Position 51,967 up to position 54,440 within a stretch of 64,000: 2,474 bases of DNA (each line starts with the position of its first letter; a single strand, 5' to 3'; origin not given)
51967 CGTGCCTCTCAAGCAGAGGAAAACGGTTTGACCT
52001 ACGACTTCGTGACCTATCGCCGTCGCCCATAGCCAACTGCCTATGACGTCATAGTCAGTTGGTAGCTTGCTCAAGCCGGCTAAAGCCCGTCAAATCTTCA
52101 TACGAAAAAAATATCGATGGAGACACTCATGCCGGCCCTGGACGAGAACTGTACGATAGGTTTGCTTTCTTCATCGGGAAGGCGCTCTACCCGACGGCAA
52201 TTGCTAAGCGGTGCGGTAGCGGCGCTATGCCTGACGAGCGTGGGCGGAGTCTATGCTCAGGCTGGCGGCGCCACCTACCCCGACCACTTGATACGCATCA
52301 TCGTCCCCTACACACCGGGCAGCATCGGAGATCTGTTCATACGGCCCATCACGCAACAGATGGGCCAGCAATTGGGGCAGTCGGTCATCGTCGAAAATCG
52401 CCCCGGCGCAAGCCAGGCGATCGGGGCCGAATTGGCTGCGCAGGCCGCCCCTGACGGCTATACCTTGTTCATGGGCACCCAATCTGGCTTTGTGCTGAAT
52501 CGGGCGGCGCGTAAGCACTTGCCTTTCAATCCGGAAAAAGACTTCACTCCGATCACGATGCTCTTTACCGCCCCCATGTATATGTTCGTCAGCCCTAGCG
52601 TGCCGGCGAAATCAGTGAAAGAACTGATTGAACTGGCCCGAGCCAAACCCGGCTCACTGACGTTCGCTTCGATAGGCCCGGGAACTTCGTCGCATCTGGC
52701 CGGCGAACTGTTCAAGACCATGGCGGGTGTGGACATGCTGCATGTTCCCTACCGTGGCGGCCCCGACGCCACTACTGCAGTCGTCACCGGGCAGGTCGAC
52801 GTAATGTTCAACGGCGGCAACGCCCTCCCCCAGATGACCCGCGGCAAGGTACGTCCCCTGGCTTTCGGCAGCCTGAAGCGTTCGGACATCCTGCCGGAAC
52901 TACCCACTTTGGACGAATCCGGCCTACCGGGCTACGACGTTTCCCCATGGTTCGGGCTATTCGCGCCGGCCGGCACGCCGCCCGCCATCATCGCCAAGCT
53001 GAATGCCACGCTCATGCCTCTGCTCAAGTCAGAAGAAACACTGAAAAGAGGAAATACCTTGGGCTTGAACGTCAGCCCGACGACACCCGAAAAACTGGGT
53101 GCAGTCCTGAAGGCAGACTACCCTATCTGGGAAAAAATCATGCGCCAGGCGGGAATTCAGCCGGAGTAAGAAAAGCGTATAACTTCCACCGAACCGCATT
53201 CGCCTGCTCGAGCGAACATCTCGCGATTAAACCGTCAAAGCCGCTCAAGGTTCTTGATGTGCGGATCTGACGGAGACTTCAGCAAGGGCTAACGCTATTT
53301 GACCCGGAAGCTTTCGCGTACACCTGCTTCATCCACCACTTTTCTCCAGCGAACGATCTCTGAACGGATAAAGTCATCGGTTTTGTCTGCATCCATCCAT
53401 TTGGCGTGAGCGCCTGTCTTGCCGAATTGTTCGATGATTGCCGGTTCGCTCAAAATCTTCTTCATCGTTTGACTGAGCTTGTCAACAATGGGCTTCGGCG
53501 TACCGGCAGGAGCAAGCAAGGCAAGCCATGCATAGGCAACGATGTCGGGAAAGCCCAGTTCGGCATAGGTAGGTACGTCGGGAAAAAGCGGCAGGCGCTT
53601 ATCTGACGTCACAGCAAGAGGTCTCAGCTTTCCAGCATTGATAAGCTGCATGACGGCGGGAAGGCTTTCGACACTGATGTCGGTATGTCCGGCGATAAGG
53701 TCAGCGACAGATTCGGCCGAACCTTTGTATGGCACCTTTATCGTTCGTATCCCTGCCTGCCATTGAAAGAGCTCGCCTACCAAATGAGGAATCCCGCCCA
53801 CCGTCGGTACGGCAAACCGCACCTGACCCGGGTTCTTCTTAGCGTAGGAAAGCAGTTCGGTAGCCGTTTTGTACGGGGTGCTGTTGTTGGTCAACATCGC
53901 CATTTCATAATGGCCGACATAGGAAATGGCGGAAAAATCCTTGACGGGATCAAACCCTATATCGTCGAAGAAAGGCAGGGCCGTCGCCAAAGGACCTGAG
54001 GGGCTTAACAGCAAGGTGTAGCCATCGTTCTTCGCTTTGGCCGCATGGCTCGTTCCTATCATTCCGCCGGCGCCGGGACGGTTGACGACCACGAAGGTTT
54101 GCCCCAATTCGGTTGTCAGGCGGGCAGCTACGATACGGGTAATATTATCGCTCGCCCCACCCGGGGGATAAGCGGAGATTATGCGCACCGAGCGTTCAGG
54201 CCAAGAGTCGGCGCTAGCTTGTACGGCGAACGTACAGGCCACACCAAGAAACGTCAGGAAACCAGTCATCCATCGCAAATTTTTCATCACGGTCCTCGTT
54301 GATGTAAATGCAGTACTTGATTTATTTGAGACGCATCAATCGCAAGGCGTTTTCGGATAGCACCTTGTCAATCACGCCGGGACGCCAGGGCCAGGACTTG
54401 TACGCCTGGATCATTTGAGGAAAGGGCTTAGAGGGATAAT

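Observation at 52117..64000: Candidate undescribed catabolic pathway: hydantoinase A/B + paired M24-fold proteins + MmgE/PrpD + amidohydrolase + LysR + three Bug binding proteins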

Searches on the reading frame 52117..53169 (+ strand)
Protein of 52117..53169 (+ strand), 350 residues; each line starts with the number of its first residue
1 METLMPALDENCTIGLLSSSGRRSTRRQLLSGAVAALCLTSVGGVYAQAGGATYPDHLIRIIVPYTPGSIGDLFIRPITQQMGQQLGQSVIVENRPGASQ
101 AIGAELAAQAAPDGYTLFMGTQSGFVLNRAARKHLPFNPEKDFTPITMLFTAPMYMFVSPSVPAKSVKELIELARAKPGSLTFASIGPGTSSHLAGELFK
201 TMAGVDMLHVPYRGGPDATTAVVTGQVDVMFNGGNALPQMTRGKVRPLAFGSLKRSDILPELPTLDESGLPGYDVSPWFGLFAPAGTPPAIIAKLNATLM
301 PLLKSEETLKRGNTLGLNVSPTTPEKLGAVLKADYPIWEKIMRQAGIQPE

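Call 3: search_protein_families(library=pfam, proteins=[window:52117-53169:+])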
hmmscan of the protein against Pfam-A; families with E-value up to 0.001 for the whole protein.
window:52117-53169:+ (350 aa): 1 family
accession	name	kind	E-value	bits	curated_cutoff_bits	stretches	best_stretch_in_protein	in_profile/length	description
PF03401.19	TctC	-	5.1e-61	207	27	1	76-299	3-226/274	Tripartite tricarboxylate transporter family receptor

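Call 4: search_protein_families(library=ncbifam, proteins=[window:52117-53169:+])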
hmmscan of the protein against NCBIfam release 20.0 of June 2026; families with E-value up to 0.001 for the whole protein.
window:52117-53169:+ (350 aa): 0 families

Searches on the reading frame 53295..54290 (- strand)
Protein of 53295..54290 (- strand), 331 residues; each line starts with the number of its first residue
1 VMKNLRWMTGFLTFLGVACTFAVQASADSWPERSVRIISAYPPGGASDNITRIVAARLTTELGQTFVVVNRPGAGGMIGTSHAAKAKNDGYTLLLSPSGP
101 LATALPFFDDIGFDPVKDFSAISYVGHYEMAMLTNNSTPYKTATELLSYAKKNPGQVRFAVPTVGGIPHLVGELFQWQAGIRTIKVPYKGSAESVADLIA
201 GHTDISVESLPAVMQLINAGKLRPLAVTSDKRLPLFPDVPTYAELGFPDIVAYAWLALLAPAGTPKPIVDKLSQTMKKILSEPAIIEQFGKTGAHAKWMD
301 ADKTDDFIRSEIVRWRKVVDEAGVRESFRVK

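Call 3: search_protein_families(library=pfam, proteins=[window:53295-54290:-])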
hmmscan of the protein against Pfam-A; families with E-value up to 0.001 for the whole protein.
window:53295-54290:- (331 aa): 1 family
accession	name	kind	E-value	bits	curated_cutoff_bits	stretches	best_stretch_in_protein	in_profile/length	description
PF03401.19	TctC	-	1.1e-70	238.7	27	1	50-323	1-273/274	Tripartite tricarboxylate transporter family receptor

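Call 4: search_protein_families(library=ncbifam, proteins=[window:53295-54290:-])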
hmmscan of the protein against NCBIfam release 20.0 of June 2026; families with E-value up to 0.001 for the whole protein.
window:53295-54290:- (331 aa): 0 families
